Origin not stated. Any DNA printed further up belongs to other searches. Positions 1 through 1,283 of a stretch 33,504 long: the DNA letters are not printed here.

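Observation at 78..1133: A third, RecA-fold (DnaB-C/KaiC-like) ATPase wired into a bacterial Tad pilus operon directly after cpaF: an ArlH/FlaH-like partner?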

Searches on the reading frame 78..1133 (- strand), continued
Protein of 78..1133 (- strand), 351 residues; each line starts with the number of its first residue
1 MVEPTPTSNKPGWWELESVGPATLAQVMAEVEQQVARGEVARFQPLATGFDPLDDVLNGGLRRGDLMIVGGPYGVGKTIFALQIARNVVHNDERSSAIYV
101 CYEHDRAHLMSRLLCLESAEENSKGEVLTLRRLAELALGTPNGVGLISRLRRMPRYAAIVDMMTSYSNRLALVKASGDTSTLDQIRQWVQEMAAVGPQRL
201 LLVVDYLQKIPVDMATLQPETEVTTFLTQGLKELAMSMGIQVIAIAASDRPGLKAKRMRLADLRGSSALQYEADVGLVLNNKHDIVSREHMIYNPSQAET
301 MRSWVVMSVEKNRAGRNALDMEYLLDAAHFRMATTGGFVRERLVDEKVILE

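Call 50: search_protein_families(library=pfam, proteins=[P0131, P0132, P0137, P0139, P0126, P0128, P0144, P0226, P0230, P0203], max_evalue=0.01)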
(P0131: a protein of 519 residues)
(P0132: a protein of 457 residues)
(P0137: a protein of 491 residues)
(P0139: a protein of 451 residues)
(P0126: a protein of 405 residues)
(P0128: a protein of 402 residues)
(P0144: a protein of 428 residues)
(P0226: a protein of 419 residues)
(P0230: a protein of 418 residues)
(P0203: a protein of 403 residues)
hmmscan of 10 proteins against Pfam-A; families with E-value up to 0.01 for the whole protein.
P0131 (519 aa): 12 families
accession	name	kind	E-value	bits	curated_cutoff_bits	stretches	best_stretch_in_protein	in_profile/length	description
PF03796.21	DnaB_C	-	3.7e-27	95.8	27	1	215-498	3-253/255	DnaB-like helicase C terminal domain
PF06745.19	ATPase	-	5.6e-06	26.3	26.6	1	215-277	2-65/231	KaiC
PF00772.26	DnaB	-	8.2e-06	26.2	23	1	42-132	7-97/103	DnaB-like helicase N terminal domain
PF13481.12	AAA_25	-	0.0001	22.4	27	1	220-260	21-61/195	AAA domain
PF13191.12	AAA_16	-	0.00055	20.9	32.6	1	221-377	16-142/167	AAA ATPase domain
PF20720.3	nSTAND3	-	0.00071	19.7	27.2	1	222-278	8-60/155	Novel STAND NTPase 3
PF24883.2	NPHP3_N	-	0.0024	18.5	24.8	0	230-271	21-62/164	Nephrocystin 3, N-terminal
PF02702.23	KdpD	-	0.0042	17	26.1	1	234-338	7-107/210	Osmosensitive K+ channel His kinase sensor domain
PF13173.12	AAA_14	-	0.0054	17.2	27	0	232-275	3-44/129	AAA domain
PF25528.1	DUF7917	-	0.0056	17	27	0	230-265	13-48/68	Domain of unknown function (DUF7917)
PF02875.26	Mur_ligase_C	-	0.0069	17.6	28.4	0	126-239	19-126/127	Mur ligase, glutamate ligase domain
PF04851.21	ResIII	-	0.0084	16.5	22.5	0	229-267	21-60/164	Type III restriction enzyme, res subunit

P0132 (457 aa): 10 families
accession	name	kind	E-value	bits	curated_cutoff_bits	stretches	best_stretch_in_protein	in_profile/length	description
PF03796.21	DnaB_C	-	3e-22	79.7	27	1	149-433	2-250/255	DnaB-like helicase C terminal domain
PF13481.12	AAA_25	-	4.3e-11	43.2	27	1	154-341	20-177/195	AAA domain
PF06745.19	ATPase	-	7.1e-09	35.8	26.6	1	151-225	3-77/231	KaiC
PF13191.12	AAA_16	-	6e-06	27.3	32.6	1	164-316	19-143/167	AAA ATPase domain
PF13173.12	AAA_14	-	6.8e-05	23.3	27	1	168-216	3-49/129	AAA domain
PF00154.27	RecA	-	0.0012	18.8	27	1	147-227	31-113/262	recA bacterial DNA recombination protein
PF07088.17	GvpD_P-loop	-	0.0024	18.2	24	1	165-225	8-66/189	GvpD gas vesicle protein, P-loop domain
PF24883.2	NPHP3_N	-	0.0025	18.5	24.8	1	168-209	23-63/164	Nephrocystin 3, N-terminal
PF05729.18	NACHT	-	0.0058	16.9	26.7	0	170-221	3-63/167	NACHT domain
PF00004.35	AAA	-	0.0061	17.4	21.2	0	171-191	2-22/131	ATPase family associated with various cellular activities (AAA)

P0137 (491 aa): 5 families
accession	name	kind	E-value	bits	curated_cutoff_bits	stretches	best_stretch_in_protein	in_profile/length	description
PF03796.21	DnaB_C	-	1.3e-23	84.1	27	1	189-470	2-248/255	DnaB-like helicase C terminal domain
PF00772.26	DnaB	-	1.3e-14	54.5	23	1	16-113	6-102/103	DnaB-like helicase N terminal domain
PF06745.19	ATPase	-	2.8e-09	37.1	26.6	1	189-259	1-71/231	KaiC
PF13481.12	AAA_25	-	9.8e-08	32.3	27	1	196-388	22-186/195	AAA domain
PF20307.4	divDNAB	-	0.0047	16.1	26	1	183-234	51-104/356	Divergent DnaB-like ATPase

P0139 (451 aa): 6 families
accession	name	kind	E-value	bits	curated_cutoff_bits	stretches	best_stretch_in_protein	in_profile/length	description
PF03796.21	DnaB_C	-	2e-20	73.7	27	1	145-423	2-246/255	DnaB-like helicase C terminal domain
PF06745.19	ATPase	-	1.8e-09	37.8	26.6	1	147-214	3-70/231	KaiC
PF13481.12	AAA_25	-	1e-08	35.5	27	1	153-219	23-98/195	AAA domain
PF13191.12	AAA_16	-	1.6e-05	25.9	32.6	1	152-313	12-146/167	AAA ATPase domain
PF13173.12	AAA_14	-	0.00033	21.1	27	1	164-283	3-103/129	AAA domain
PF00154.27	RecA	-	0.0099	15.8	27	0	142-201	30-89/262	recA bacterial DNA recombination protein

P0126 (405 aa): 4 families
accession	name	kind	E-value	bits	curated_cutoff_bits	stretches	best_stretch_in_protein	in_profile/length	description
PF03796.21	DnaB_C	-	9.2e-24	84.6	27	1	90-384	2-251/255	DnaB-like helicase C terminal domain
PF13481.12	AAA_25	-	4.3e-06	26.9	27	1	94-296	19-184/195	AAA domain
PF06745.19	ATPase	-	1.1e-05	25.3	26.6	1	91-155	2-66/231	KaiC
PF25199.1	nSTAND_NTPase5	-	0.0013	19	34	0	107-152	40-84/145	Novel STAND NTPase 5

P0128 (402 aa): 4 families
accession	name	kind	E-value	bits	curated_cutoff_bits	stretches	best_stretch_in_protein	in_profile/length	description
PF03796.21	DnaB_C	-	2.1e-24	86.7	27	2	210-369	91-240/255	DnaB-like helicase C terminal domain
PF06745.19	ATPase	-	2.8e-09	37.1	26.6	1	74-164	2-90/231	KaiC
PF13481.12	AAA_25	-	1.4e-07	31.8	27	1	76-187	18-139/195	AAA domain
PF13191.12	AAA_16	-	0.00076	20.5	32.6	1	79-263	11-146/167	AAA ATPase domain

P0144 (428 aa): 3 families
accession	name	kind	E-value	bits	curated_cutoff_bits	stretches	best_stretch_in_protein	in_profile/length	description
PF03796.21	DnaB_C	-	1.6e-13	51.1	27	1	46-234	3-165/255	DnaB-like helicase C terminal domain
PF13481.12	AAA_25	-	1.5e-08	34.9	27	1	49-242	19-185/195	AAA domain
PF06745.19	ATPase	-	7.6e-07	29.2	26.6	1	50-125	6-80/231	KaiC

P0226 (419 aa): 5 families
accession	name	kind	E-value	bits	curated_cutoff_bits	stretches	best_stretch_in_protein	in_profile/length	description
PF03796.21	DnaB_C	-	9e-20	71.6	27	2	187-317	110-240/255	DnaB-like helicase C terminal domain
PF06745.19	ATPase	-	3.8e-05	23.6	26.6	1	46-108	4-66/231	KaiC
PF25201.1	nSTAND6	-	0.0038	17.7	27.7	1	61-145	18-103/148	Novel STAND NTPase 6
PF13481.12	AAA_25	-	0.0057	16.7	27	0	56-92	28-64/195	AAA domain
PF20307.4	divDNAB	-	0.0094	15.1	26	0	189-253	182-243/356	Divergent DnaB-like ATPase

P0230 (418 aa): 9 families
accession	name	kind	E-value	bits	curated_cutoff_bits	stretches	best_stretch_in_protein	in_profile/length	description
PF03796.21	DnaB_C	-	7.2e-19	68.6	27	2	53-142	2-90/255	DnaB-like helicase C terminal domain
PF13481.12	AAA_25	-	5e-12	46.3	27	1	58-248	20-179/195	AAA domain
PF06745.19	ATPase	-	9.5e-09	35.4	26.6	1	55-142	3-89/231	KaiC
PF13173.12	AAA_14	-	0.00011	22.7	27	1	72-119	3-48/129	AAA domain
PF24883.2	NPHP3_N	-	0.0018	18.9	24.8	1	72-116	23-66/164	Nephrocystin 3, N-terminal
PF13191.12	AAA_16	-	0.002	19.1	32.6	1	70-180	24-104/167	AAA ATPase domain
PF07088.17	GvpD_P-loop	-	0.0033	17.8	24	1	69-128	8-65/189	GvpD gas vesicle protein, P-loop domain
PF25199.1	nSTAND_NTPase5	-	0.0056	16.9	34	0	72-106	42-76/145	Novel STAND NTPase 5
PF04851.21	ResIII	-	0.0093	16.3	22.5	0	74-109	26-62/164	Type III restriction enzyme, res subunit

P0203 (403 aa): 8 families
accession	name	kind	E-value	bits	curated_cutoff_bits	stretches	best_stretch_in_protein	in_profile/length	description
PF03796.21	DnaB_C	-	2.9e-18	66.6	27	2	37-127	2-91/255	DnaB-like helicase C terminal domain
PF13481.12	AAA_25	-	8.1e-13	48.9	27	1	41-119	19-110/195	AAA domain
PF06745.19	ATPase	-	8.3e-08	32.3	26.6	1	39-132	3-95/231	KaiC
PF24883.2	NPHP3_N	-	0.00021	21.9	24.8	1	47-113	11-79/164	Nephrocystin 3, N-terminal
PF13173.12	AAA_14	-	0.00024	21.6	27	1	56-103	3-48/129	AAA domain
PF07088.17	GvpD_P-loop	-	0.0024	18.2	24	1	53-128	8-74/189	GvpD gas vesicle protein, P-loop domain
PF13191.12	AAA_16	-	0.0027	18.6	32.6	1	55-95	24-63/167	AAA ATPase domain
PF04851.21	ResIII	-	0.0074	16.7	22.5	0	58-93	26-62/164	Type III restriction enzyme, res subunit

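Call 55: get_annotated_region(hit=H12, flank=1500)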
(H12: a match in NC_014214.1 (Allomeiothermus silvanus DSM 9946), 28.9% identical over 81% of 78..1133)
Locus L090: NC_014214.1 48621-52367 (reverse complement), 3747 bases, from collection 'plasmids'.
description: Allomeiothermus silvanus DSM 9946 plasmid pMESIL02, complete sequence
organism: Allomeiothermus silvanus DSM 9946 (NCBI taxid 526227)
taxonomy: Bacteria; Deinococcota; Deinococci; Thermales; Thermaceae; Allomeiothermus; Allomeiothermus silvanus; Allomeiothermus silvanus DSM 9946
host: -; source: hot spring; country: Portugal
typing (MOB-suite, as given by PLSDB): non-mobilizable; replicon rep_cluster_1813; mating-pair formation MPF_T
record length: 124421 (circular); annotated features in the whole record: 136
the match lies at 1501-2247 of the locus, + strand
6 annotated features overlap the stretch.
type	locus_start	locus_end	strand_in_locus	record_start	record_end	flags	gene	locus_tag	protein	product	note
CDS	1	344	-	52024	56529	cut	-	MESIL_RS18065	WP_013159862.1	type II secretion system protein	-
CDS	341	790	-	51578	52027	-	-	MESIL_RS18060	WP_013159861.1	type II secretion system protein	-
CDS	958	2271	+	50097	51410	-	dnaB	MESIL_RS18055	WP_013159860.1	replicative DNA helicase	GO:0006260 - DNA replication [Evidence IEA]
CDS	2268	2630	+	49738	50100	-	-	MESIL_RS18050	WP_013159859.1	RusA family crossover junction endodeoxyribonuclease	GO:0006310 - DNA recombination [Evidence IEA]; GO:0006281 - DNA repair [Evidence IEA]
CDS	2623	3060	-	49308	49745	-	-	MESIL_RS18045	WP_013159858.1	type II secretion system protein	-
CDS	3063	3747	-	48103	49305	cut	-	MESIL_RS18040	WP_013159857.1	type II secretion system F family protein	-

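Call 56: get_annotated_region(hit=H3, flank=1500)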
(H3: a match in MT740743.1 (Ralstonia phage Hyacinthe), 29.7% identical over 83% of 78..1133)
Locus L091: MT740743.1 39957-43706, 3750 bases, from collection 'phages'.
description: Ralstonia phage Hyacinthe, complete genome.
organism: Ralstonia phage Hyacinthe (NCBI taxid 2759731)
taxonomy: Viruses; Duplodnaviria; Heunggongvirae; Uroviricota; Caudoviricetes; Rahariannevirus; Rahariannevirus raharianne
host: Ralstonia pseudosolanacearum I-31 (MT035); source: aubergine plant field; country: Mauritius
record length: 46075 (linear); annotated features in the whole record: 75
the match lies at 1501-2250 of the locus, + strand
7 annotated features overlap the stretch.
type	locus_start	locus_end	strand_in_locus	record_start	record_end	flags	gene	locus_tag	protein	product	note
CDS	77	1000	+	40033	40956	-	-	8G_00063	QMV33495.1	hypothetical protein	-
CDS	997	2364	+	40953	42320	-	dnaB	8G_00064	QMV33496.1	replicative DNA helicase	-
CDS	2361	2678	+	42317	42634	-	-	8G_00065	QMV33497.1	hypothetical protein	-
CDS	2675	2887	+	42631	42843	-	-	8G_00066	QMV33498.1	hypothetical protein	-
CDS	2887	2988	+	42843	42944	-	-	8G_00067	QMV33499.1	hypothetical protein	-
CDS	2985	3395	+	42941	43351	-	-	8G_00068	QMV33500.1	hypothetical protein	-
CDS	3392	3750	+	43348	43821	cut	-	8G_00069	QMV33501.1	hypothetical protein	-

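Call 62: search_solved_structures(query=A2, max_evalue=10, show_alignments=0)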
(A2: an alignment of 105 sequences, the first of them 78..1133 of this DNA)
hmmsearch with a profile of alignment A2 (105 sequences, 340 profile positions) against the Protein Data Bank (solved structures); distinct sequences matched with E-value up to 10: 389 (the best 60 are shown).
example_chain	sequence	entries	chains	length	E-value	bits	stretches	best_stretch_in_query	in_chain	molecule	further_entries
3cmu_A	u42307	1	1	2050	8.9e-44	153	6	29-113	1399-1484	Protein recA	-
3cmt_A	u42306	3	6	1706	2.2e-36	128.7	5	29-113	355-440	Protein recA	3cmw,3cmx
2vye_A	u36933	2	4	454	4e-32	114.7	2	7-113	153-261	REPLICATIVE DNA HELICASE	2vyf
2r6a_A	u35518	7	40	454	5.3e-31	111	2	9-113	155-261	Replicative helicase | Replicative DNA helicase DnaB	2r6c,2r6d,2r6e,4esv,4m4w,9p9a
3cmv_A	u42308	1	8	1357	8.7e-29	103.7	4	29-114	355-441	Protein recA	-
4nmn_A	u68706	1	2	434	3.6e-27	98.4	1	19-271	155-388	Replicative DNA helicase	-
2q6t_A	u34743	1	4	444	2.9e-26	95.4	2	10-125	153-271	DnaB replication fork helicase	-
4a1f_A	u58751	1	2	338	1.7e-24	89.6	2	18-105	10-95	REPLICATIVE DNA HELICASE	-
4zc0_A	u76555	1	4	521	7.3e-24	87.5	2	17-105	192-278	Replicative DNA helicase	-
9dls_A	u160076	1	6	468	1.2e-23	86.9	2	7-110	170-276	Replicative DNA helicase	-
6t66_A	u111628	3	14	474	1.2e-23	86.8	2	7-110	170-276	Replicative DNA helicase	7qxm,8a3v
3bh0_A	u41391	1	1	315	2.2e-23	86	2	185-315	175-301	DNAB-LIKE REPLICATIVE HELICASE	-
3bgw_A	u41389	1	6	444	8.1e-23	84.1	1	15-315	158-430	DNAB-Like Replicative Helicase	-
7t22_A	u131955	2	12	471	5.2e-22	81.5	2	7-108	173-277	Replicative DNA helicase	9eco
6bbm_A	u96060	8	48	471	5.2e-22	81.5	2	7-108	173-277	Replicative DNA helicase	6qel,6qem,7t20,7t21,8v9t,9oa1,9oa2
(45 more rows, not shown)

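Call 69: search_protein_families(library=padloc, proteins=[window:78-1133:-, L004:12798-14687:+, L001:11245-13176:+, L006:11180-13024:+], max_evalue=0.01)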
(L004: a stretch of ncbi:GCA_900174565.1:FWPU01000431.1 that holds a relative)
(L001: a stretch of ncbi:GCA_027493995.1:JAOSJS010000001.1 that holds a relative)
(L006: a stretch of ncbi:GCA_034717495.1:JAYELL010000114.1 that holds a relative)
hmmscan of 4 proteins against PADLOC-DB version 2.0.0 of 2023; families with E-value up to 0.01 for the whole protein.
window:78-1133:- (351 aa): 4 families
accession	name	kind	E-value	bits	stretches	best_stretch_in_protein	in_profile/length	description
PDLC04140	mad8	-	8.1e-07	26.8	1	61-246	24-231/314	mads_8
PDLC02778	SspC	-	0.00032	16.5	1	69-245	48-209/1053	SspC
PDLC04956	PDC-S20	-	0.0046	14.4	1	67-106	36-76/450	-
PDLC02781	SspC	-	0.0058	12.4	1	69-244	47-215/1104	SspC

L004:12798-14687:+ (629 aa): 2 families
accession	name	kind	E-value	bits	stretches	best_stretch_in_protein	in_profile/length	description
PDLC01087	C3a187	-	0.0068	13.3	1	16-60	22-67/559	NERD+UvrD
PDLC02512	PglW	-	0.0076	12.1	0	44-132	55-145/1403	PglW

L001:11245-13176:+ (643 aa): 0 families

L006:11180-13024:+ (614 aa): 0 families

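Call 70: search_protein_families(library=ncbifam, proteins=[L004:12798-14687:+, L001:11245-13176:+], max_evalue=0.001)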
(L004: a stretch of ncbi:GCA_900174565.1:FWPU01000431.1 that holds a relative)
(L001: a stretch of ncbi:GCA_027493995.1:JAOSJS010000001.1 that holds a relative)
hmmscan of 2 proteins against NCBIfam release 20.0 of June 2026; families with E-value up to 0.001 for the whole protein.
L004:12798-14687:+ (629 aa): 1 family
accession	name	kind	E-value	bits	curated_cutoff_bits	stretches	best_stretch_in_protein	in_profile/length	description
NF047741.1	antiphage_MADS6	equivalog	1.8e-09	36.7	460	1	1-175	1-180/612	methylation-associated defense system protein kinase MAD6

L001:11245-13176:+ (643 aa): 0 families

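Call 80: search_protein_families(library=pfam, alignment_id=A2, max_evalue=0.001)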
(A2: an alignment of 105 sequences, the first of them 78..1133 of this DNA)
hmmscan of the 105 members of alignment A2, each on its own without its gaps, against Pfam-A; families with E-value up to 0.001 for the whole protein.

A. member 1, window:78-1133:- (351 aa): 3 families
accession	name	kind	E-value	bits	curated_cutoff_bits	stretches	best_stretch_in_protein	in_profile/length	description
PF03796.21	DnaB_C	-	8.7e-26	91.3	27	1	46-317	2-239/255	DnaB-like helicase C terminal domain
PF06745.19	ATPase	-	4.8e-08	33.1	26.6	1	47-112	2-66/231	KaiC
PF13481.12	AAA_25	-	2e-07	31.3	27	1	46-209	15-154/195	AAA domain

B. families by the number of members that match (of 105 scanned): 24 families
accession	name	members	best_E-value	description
PF03796.21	DnaB_C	105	3.5e-29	DnaB-like helicase C terminal domain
PF13481.12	AAA_25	104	8.5e-16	AAA domain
PF06745.19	ATPase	104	8.3e-13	KaiC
PF13191.12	AAA_16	67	5.3e-10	AAA ATPase domain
PF13401.12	AAA_22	15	3e-06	AAA domain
PF25199.1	nSTAND_NTPase5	11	2.6e-05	Novel STAND NTPase 5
PF20720.3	nSTAND3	10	2.8e-05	Novel STAND NTPase 3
PF00004.35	AAA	9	1e-05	ATPase family associated with various cellular activities (AAA)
PF02702.23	KdpD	9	7.3e-05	Osmosensitive K+ channel His kinase sensor domain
PF00154.27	RecA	7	5.4e-05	recA bacterial DNA recombination protein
PF24883.2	NPHP3_N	6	7.4e-05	Nephrocystin 3, N-terminal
PF09848.15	SLFN-g3_helicase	5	3.1e-05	Schlafen group 3, DNA/RNA helicase domain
PF13173.12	AAA_14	5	3.7e-05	AAA domain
PF01695.23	IstB_IS21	4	3.1e-05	IstB-like ATP binding protein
PF13604.12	AAA_30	3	2.3e-05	AAA domain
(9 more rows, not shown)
